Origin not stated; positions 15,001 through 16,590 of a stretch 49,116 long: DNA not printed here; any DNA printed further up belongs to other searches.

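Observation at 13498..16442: Single 980-aa polypeptide fusing two different GT-C-type domains, translationally coupled to cysS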

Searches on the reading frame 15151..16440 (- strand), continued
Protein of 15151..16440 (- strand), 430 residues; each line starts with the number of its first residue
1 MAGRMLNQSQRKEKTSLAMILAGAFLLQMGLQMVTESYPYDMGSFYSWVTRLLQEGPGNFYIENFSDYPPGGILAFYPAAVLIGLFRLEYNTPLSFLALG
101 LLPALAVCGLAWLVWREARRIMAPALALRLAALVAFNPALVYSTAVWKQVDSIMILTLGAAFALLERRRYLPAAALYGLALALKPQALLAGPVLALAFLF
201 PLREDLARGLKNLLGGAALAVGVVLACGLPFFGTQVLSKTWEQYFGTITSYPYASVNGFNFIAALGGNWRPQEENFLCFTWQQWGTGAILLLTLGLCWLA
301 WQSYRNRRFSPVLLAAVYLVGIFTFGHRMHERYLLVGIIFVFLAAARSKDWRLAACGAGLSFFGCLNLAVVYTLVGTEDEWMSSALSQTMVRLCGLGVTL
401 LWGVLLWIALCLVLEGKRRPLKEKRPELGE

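Call 60: find_related_loci(query=A3, collection=metagenome_contigs, flank=6000)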
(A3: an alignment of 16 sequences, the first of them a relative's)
Query A3 (442 aa) in metagenome_contigs; peptide patterns used: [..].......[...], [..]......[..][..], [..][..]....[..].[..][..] (x = any residue, [..] = any of these).
600 stretches matched a pattern (row limit reached: there are more); 579 encode a relative of the query (tblastn E <= 1e-3); the best 80 are kept; 80 distinct loci.
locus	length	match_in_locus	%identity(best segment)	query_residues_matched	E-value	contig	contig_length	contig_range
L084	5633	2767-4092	100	1-442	0e+0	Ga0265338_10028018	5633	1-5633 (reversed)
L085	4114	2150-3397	56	1-415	9e-141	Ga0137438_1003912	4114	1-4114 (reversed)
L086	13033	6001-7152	43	55-442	5e-84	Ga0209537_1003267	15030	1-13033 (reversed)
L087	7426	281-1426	43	36-427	3e-80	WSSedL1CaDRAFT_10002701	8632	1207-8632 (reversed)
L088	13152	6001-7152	39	27-420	4e-77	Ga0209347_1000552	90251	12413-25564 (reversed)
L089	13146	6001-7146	40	42-433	8e-75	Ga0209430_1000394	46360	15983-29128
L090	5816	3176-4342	40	26-420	3e-72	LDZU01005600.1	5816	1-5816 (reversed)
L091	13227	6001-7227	38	27-441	3e-72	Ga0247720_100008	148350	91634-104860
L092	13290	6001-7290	54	1-429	6e-131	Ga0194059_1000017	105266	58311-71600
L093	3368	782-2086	37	8-439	2e-71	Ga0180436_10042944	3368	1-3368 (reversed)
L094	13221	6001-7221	39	12-425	3e-71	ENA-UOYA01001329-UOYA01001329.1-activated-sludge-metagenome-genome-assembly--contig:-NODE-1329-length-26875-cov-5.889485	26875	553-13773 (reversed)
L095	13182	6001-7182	37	50-442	2e-67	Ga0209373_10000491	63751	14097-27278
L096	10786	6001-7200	36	38-440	2e-67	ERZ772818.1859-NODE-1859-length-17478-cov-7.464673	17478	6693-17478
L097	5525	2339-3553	37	46-441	8e-68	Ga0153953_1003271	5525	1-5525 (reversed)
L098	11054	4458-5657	36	38-440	3e-67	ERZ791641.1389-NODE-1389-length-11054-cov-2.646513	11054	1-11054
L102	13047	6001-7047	42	48-392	9e-66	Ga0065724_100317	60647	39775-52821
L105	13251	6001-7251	34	29-442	2e-64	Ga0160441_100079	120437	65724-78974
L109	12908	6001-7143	36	43-426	3e-63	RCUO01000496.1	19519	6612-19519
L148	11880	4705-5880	42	27-415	1e-56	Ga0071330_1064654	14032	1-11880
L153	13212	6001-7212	36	29-426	8e-56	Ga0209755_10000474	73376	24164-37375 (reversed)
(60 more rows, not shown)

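Call 65: search_protein_families(library=pfam, proteins=[L153:3927-6041:+, L153:6028-7245:+, L153:7233-8813:+, L153:8653-9774:+, L153:9755-10153:+, L153:10522-11277:+, L092:2034-4487:+, L092:4568-5563:+, L092:5959-7341:+, L148:7570-8595:+], max_evalue=0.001)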
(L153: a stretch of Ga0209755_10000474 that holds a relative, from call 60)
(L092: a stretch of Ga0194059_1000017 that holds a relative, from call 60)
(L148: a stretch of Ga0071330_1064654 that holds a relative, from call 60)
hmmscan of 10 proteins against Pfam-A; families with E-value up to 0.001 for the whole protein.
L153:3927-6041:+ (705 aa): 4 families
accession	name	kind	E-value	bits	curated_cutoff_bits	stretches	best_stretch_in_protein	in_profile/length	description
PF00072.30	Response_reg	-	1.1e-50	170.9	30.2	2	7-116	1-109/111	Response regulator receiver domain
PF02518.31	HATPase_c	-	6.7e-26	91.3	26.4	1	263-372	1-109/111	Histidine kinase-, DNA gyrase B-, and HSP90-like ATPase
PF00512.31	HisKA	-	1.3e-16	60.8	26.9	1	150-216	1-66/66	His Kinase A (phospho-acceptor) domain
PF23198.2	PDE8A_N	-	7.2e-05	23.2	29.6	0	25-111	32-118/147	PDE8A-like, N-terminal domain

L153:6028-7245:+ (406 aa): 1 family
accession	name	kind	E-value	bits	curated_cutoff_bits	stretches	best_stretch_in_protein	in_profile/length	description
PF09594.16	GT87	-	4.7e-06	27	25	1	62-301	3-231/237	Glycosyltransferase family 87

L153:7233-8813:+ (527 aa): 3 families
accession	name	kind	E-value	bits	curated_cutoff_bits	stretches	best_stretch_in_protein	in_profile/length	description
PF02366.24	PMT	-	2.6e-19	70.2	22.7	1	199-347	80-236/245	Dolichyl-phosphate-mannose-protein mannosyltransferase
PF16192.10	PMT_4TMC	-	1.2e-18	67.8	32.4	2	357-429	1-71/202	C-terminal four TMM region of protein-O-mannosyltransferase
PF13231.12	PMT_2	-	1.5e-12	48.5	26.1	1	182-344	2-160/160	Dolichyl-phosphate-mannose-protein mannosyltransferase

L153:8653-9774:+ (374 aa): 3 families
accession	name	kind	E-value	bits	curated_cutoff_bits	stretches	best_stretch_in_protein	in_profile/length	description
PF00535.33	Glycos_transf_2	-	1.3e-37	129.8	23.3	1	65-226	1-165/168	Glycosyl transferase family 2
PF10111.15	Glyco_tranf_2_2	-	2.3e-07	31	27.3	1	65-157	1-93/276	Glycosyltransferase like family 2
PF13641.12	Glyco_tranf_2_3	-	5.6e-06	27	27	1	64-206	3-148/230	Glycosyltransferase like family 2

L153:9755-10153:+ (133 aa): 1 family
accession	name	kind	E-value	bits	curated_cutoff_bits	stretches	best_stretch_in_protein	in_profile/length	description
PF04138.20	GtrA_DPMS_TM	-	2e-18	67.1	26.1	1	14-130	2-117/117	GtrA/DPMS, transmembrane domain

L153:10522-11277:+ (252 aa): 2 families
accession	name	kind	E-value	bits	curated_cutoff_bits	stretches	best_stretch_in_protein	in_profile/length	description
PF00797.23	Acetyltransf_2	-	2.6e-55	188.3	22.8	1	20-250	1-234/240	N-acetyltransferase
PF01841.26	Transglut_core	-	0.0007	20.3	23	0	19-97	13-83/108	Transglutaminase-like superfamily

L092:2034-4487:+ (818 aa): 3 families
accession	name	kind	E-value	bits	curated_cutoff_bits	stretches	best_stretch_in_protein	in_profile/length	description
PF16192.10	PMT_4TMC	-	9.6e-17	61.6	32.4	1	641-816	3-202/202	C-terminal four TMM region of protein-O-mannosyltransferase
PF02366.24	PMT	-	5.9e-15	55.9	22.7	1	454-627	71-237/245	Dolichyl-phosphate-mannose-protein mannosyltransferase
PF13231.12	PMT_2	-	3.7e-06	27.7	26.1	1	446-584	2-132/160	Dolichyl-phosphate-mannose-protein mannosyltransferase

L092:4568-5563:+ (332 aa): 3 families
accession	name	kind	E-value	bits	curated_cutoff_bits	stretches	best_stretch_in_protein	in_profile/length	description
PF00535.33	Glycos_transf_2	-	6.3e-38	130.8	23.3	1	7-169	1-166/168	Glycosyl transferase family 2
PF10111.15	Glyco_tranf_2_2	-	4.8e-09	36.5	27.3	1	7-98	1-92/276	Glycosyltransferase like family 2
PF13641.12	Glyco_tranf_2_3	-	0.00022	21.8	27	1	6-105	3-104/230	Glycosyltransferase like family 2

L092:5959-7341:+ (461 aa): 0 families

L148:7570-8595:+ (342 aa): 4 families
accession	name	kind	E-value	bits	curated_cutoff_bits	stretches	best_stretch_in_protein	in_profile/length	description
PF00535.33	Glycos_transf_2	-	3e-41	141.6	23.3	1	27-188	1-165/168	Glycosyl transferase family 2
PF13641.12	Glyco_tranf_2_3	-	9.6e-07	29.5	27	1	25-191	2-175/230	Glycosyltransferase like family 2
PF10111.15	Glyco_tranf_2_2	-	1.2e-05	25.4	27.3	1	27-118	1-92/276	Glycosyltransferase like family 2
PF13506.12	Glyco_transf_21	-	0.0001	22.2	21.7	1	98-187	21-114/174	Glycosyl transferase family 21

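Call 69: search_solved_structures(query=L153:8833-9774:+, max_evalue=0.001)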
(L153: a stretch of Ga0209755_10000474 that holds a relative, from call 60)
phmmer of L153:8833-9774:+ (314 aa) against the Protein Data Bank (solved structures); distinct sequences matched with E-value up to 0.001: 23.
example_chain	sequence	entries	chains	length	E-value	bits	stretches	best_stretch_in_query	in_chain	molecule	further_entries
5ekp_C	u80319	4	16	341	1.2e-86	294.1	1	5-308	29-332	Uncharacterized glycosyltransferase sll0501 | Glycosyltransferase sll0501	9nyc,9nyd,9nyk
9nye_A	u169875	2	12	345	1.3e-86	294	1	5-308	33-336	Glycosyltransferase sll0501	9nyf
5eke_A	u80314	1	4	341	1.4e-85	290.6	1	5-308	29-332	Uncharacterized glycosyltransferase sll0501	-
9hwj_A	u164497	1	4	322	1.1e-51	179.2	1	4-307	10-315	Undecaprenyl-phosphate 4-deoxy-4-formamido-L-arabinose transferase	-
9bhc_C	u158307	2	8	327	1.4e-48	169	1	4-306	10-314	Undecaprenyl-phosphate 4-deoxy-4-formamido-L-arabinose transferase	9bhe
8vxh_A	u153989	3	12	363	2.1e-48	168.5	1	4-306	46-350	Undecaprenyl-phosphate 4-deoxy-4-formamido-L-arabinose transferase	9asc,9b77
5mlz_A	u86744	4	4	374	3.8e-18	69.1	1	5-133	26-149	Dolichol monophosphate mannose synthase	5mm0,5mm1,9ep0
5hea_A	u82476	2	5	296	1.6e-08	37.5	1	3-95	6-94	Putative glycosyltransferase (GalT1)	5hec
5tze_C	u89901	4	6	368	5.2e-07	32.5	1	4-130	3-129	Glycosyl transferase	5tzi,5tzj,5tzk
2z87_A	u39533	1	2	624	8.9e-07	31.7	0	5-101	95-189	Chondroitin synthase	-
2z86_A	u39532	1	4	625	8.9e-07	31.7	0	5-101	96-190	Chondroitin synthase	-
5tz8_A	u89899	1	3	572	1.1e-06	31.4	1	4-130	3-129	Glycosyl transferase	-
3bcv_A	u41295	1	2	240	2.4e-06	30.3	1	2-96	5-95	Putative glycosyltransferase protein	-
8bz8_A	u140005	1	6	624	2.9e-06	30.1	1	5-126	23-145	Glycosyltransferase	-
8bz4_A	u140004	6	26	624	2.9e-06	30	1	5-126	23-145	Glycosyltransferase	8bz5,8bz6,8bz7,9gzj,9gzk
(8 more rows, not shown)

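Call 70: search_protein_families(library=ncbifam, proteins=[L153:8833-9774:+, L153:6028-7245:+, L153:7233-8813:+], max_evalue=0.001)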
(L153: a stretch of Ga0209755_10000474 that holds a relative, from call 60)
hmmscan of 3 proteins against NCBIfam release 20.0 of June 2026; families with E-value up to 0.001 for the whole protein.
L153:8833-9774:+ (314 aa): 20 families
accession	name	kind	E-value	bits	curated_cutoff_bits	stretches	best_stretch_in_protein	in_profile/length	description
NF047588.1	GlcsyltransPgfSStrep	equivalog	2.6e-83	279.8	500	1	5-304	4-304/308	glycosyltransferase PgfS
NF007986.1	PRK10714.1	equivalog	1.6e-57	194.9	529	1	5-307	9-313/316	undecaprenyl-phosphate 4-deoxy-4-formamido-L-arabinose transferase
TIGR03937.1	PgaC_IcaA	equivalog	1.6e-16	60.3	422.3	1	3-95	46-135/407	poly-beta-1,6-N-acetyl-D-glucosamine synthase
NF007482.0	PRK10073.1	equivalog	2.4e-12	46.5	423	1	3-109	7-109/334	glycosyltransferase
NF041875.1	EPS_EpsD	equivalog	8.5e-11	41.8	370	1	5-144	2-142/325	exopolysaccharide biosynthesis glycosyltransferase EpsD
TIGR04283.1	glyco_like_mftF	equivalog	3.2e-09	36.7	182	1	5-110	2-97/221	TIGR04283 family arsenosugar biosynthesis glycosyltransferase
NF047683.1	TeichurnBiosyTuaG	equivalog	1.7e-08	34.4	400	1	1-107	5-108/252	teichuronic acid biosynthesis protein TuaG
NF058614.1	PPMAGASynPpgS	equivalog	8.7e-08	31.9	370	1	6-124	4-116/226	polyprenyl-phospho-N-acetylgalactosaminyl synthase PpgS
TIGR03965.1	mycofact_glyco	equivalog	1.5e-07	30.6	280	1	5-110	77-179/467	mycofactocin biosynthesis glycosyltransferase MftF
TIGR03111.1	glyc2_xrt_Gpos1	hypoth_equivalog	2.3e-07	30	363.95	1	2-111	49-157/439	TIGR03111 family XrtG-associated glycosyltransferase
NF010496.0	PRK13915.1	equivalog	8.9e-07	28.3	262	1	5-107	34-139/307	glucosyl-3-phosphoglycerate synthase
NF041391.1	DPhHxTase_Halo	equivalog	1.1e-06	27.8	375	1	10-125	3-108/213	dolichyl-phosphate hexose transferase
NF050050.1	ProtGlycPglI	equivalog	2.2e-06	27.3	500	1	2-125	2-123/306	GalNAc(5)-diNAcBac-PP-undecaprenol beta-1,3-glucosyltransferase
TIGR04242.1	nodulat_NodC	equivalog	1.3e-05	24.4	550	1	2-103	48-149/395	chitooligosaccharide synthase NodC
NF041394.1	GtaseAglG_Halo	equivalog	8.4e-05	22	440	1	5-109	4-106/304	glucosyl-dolichyl phosphate glucuronosyltransferase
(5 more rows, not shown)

L153:6028-7245:+ (406 aa): 1 family
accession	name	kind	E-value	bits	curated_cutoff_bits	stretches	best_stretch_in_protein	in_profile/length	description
NF046093.1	AZOBR_p60025_fam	subfamily_domain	1.8e-07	30.6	150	1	103-202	126-223/232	AZOBR_p60025 family cell surface glycopolymer formation protein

L153:7233-8813:+ (527 aa): 2 families
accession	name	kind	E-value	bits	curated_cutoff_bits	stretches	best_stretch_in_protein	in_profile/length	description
NF058602.1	PrMnsylTfPmt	equivalog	4.3e-27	95.1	800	2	140-270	63-187/530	protein O-mannosyltransferase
NF009784.2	PRK13279.1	equivalog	6.7e-07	28.3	567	1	172-340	53-221/539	lipid IV(A) 4-amino-4-deoxy-L-arabinosyltransferase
